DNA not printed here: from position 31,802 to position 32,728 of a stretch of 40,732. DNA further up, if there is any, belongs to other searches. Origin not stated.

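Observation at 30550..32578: Candidate late-gene switch: NGN-only NusG paralog followed by a 770-nt structured leader with an intrinsic terminator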

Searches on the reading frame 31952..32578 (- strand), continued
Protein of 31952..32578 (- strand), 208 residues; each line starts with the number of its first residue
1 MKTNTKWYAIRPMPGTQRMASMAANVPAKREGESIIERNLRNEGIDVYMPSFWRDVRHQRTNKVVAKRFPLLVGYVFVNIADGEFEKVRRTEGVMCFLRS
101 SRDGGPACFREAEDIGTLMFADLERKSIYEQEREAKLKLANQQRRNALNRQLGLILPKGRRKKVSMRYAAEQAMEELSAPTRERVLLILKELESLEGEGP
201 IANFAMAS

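Call 53: fold_search(model_id=the predicted structure, library=pdb)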
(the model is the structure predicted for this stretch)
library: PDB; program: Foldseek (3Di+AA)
matches with E <= 10: 779; with E <= 0.001: 15
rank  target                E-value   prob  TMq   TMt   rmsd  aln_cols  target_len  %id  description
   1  5ond_A                2.9e-06  1.00  0.36  0.54   3.9       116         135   20  RfaH from Escherichia coli in complex with ops DNA (released 2018-06-06)
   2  5ond_B                8.2e-06  1.00  0.34  0.51   4.1       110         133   19  RfaH from Escherichia coli in complex with ops DNA (released 2018-06-06)
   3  9a56_B                1.7e-05  1.00  0.36  0.42   5.6       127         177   20  Integrative model of RPOB-NUSG by crosslinking MS and deep learning (released 2024-09-18)
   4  8pen_P                3.4e-05  1.00  0.41  0.81   3.1       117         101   20  fully recruited RfaH bound to E. coli transcription complex paused at ops site (alternative state of RfaH) (released 2024-04-24)
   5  8pfg_P                8.9e-05  1.00  0.36  0.53   3.9       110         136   18  autoinhibited RfaH bound to E. coli transcription complex paused at ops site (encounter complex), not fully complement (released 2024-04-24)
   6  8eos_G                9.5e-05  1.00  0.35  0.55   4.6       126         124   17  M. tuberculosis RNAP elongation complex with NusG and CMPCPP (released 2023-02-01)
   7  8e74_Z                1.1e-04  1.00  0.35  0.56   5.8       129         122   18  Mycobacterium tuberculosis RNAP paused elongation complex with NusG transcription factor (released 2023-03-22)
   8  8phk_P                1.5e-04  1.00  0.37  0.47   3.9       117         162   19  fully recruited RfaH bound to E. coli transcription complex paused at ops site (released 2024-04-24)
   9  8syi_G                2.1e-04  1.00  0.34  0.54   6.1       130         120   19  Cyanobacterial RNAP-EC (released 2023-07-05)
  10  8pib_P                2.2e-04  1.00  0.36  0.53  18.4       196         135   15  autoinhibited RfaH bound to E. coli transcription complex paused at ops site (encounter complex) (released 2024-04-24)
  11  8f5g_A                2.4e-04  1.00  0.29  0.34   6.3       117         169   24  NusG-RNA complex (released 2023-11-22)
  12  8ehq_G                3.6e-04  1.00  0.36  0.63   4.2       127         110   24  Mycobacterium tuberculosis paused transcription complex with Bacillus subtilis NusG (released 2023-02-01)
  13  2oug_A                3.9e-04  1.00  0.30  0.42   4.5       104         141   16  Crystal structure of the RfaH transcription factor at 2.1A resolution (released 2007-05-01)
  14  8f5g_C                5.2e-04  1.00  0.32  0.36   5.4       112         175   25  NusG-RNA complex (released 2023-11-22)
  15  6tqn_G                8.0e-04  1.00  0.38  0.44   4.0       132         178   20  rrn anti-termination complex without S4 (released 2020-08-05)
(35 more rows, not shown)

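Call 60: search_protein_families(library=phrogs, max_evalue=0.00001, proteins=[window:31952-32578:-])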
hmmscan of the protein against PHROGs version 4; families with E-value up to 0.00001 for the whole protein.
window:31952-32578:- (208 aa): 2 families
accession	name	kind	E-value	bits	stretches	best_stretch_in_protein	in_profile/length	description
phrog_25909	-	transcription regulation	5e-72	243.1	1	4-203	8-215/220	transcription antiterminator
phrog_6386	-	transcription regulation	2.4e-11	44.7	1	33-113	25-104/179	transcription antiterminator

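Call 68: find_encoding_contigs(protein=P0001, flank=6000, max_places=3)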
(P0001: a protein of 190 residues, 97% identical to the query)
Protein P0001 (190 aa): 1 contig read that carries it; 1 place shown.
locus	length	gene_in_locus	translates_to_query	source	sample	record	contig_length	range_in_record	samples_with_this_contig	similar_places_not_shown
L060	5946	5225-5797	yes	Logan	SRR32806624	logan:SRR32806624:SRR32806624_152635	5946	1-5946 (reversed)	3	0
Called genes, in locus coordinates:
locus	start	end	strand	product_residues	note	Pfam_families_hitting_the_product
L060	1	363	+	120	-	?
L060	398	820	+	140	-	-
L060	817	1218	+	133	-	-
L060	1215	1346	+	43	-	-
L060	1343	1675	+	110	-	-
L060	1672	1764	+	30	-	-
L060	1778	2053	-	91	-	-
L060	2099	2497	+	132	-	-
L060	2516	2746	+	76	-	-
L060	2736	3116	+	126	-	-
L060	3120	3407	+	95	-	PF10073:GapR_DNA-bd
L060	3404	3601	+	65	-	-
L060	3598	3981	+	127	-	PF05866:RusA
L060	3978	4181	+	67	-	-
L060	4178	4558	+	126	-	-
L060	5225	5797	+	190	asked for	PF02357:NusG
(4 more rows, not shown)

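Call 69: find_encoding_contigs(protein=window:31952-32578:-, flank=6000, max_places=3)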
Protein window:31952-32578:- (208 aa): 1 contig read that carries it; 1 place shown.
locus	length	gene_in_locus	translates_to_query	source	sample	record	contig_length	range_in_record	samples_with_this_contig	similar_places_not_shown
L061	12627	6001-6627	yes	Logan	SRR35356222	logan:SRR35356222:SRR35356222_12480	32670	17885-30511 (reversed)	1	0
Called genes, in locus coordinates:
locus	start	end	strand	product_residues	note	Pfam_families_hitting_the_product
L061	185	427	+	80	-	-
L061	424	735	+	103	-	PF19698:DUF6197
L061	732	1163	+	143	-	-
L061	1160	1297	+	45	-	-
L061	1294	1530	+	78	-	PF00550:PP-binding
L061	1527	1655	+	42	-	-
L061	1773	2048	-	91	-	-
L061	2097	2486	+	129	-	-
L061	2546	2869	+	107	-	-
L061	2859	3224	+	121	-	-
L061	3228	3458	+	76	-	-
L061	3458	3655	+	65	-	-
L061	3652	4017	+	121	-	PF05866:RusA (faint)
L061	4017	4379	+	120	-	-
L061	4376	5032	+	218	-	PF08299:Bac_DnaA_C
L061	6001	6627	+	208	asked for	PF02357:NusG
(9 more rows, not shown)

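Call 116: fold_search(model_id=the predicted structure, library=viral)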
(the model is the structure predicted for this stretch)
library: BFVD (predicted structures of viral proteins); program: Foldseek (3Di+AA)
matches with E <= 10: 719; with E <= 0.001: 4
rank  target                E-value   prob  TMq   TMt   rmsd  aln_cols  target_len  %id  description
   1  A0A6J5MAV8            1.9e-05  1.00  0.43  0.51   3.2       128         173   21  RfaH, transcriptional activator RfaH [uncultured Caudovirales phage]
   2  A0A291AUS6            8.8e-05  1.00  0.44  0.42   3.1       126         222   22  (no name in the UniProt tables at hand)
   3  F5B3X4                8.8e-05  1.00  0.37  0.39   7.2       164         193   15  (no name in the UniProt tables at hand)
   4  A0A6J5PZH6            2.3e-04  1.00  0.36  0.36   6.0       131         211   14  NusG Transcription antiterminator [uncultured Caudovirales phage]
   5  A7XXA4                2.7e-02  0.30  0.15  0.24  12.2       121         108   12  Uncharacterized protein [Thermus virus P23-45]
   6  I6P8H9                8.2e-02  0.25  0.15  0.26   8.2        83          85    8  (no name in the UniProt tables at hand)
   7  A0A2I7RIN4            9.9e-02  0.20  0.14  0.09  14.5        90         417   17  (no name in the UniProt tables at hand)
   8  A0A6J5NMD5            1.1e-01  0.41  0.25  0.23  16.5       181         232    8  Uncharacterized protein [uncultured Caudovirales phage]
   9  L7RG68                1.1e-01  0.28  0.18  0.31   9.8       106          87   14  Uncharacterized protein [Acanthamoeba polyphaga moumouvirus]
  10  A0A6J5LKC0            1.2e-01  0.12  0.15  0.21  11.4       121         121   16  Uncharacterized protein [uncultured Caudovirales phage]
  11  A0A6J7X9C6            1.5e-01  0.06  0.09  0.13  16.9       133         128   11  Uncharacterized protein [uncultured Caudovirales phage]
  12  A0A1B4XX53            1.7e-01  0.13  0.19  0.15  26.6       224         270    9  DUF2786 domain-containing protein [Tenacibaculum phage pT24]
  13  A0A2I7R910            1.8e-01  0.15  0.18  0.07  14.4       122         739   11  (no name in the UniProt tables at hand)
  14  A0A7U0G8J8            2.2e-01  0.11  0.15  0.20  14.1       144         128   10  (no name in the UniProt tables at hand)
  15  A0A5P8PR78            2.2e-01  0.10  0.12  0.12  13.6       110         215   15  Uncharacterized protein [Vibrio phage phi50-12]
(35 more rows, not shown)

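Call 119: search_protein_representatives(protein=window:31952-32578:-)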
Query: 208 residues. Proteins with E-value up to 0.001 (for the whole library): 105; up to 1e-10: 42; up to 1e-30: 11. The best 105 are listed.
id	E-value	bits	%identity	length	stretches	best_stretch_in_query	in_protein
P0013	2.3e-82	291.7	69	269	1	4-208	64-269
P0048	1.7e-48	181.2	53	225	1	1-198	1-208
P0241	2.1e-47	177.6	46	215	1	3-203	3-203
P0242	1.9e-45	171.2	46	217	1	2-199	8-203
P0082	3.2e-43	163.9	43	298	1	5-201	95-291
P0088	1.3e-42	162.0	47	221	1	4-198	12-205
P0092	3.1e-42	160.7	48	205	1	5-198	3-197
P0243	3.5e-40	154.1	47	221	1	4-201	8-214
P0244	4.7e-38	147.1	43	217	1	5-201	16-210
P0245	8.9e-32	126.6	44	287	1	2-198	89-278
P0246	2.3e-31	125.3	40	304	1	4-205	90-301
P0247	4.1e-30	121.2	43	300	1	5-196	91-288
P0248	9.8e-30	120.0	40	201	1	6-199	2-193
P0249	9.9e-30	120.0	39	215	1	3-198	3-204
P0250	3.6e-29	118.1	39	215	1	1-197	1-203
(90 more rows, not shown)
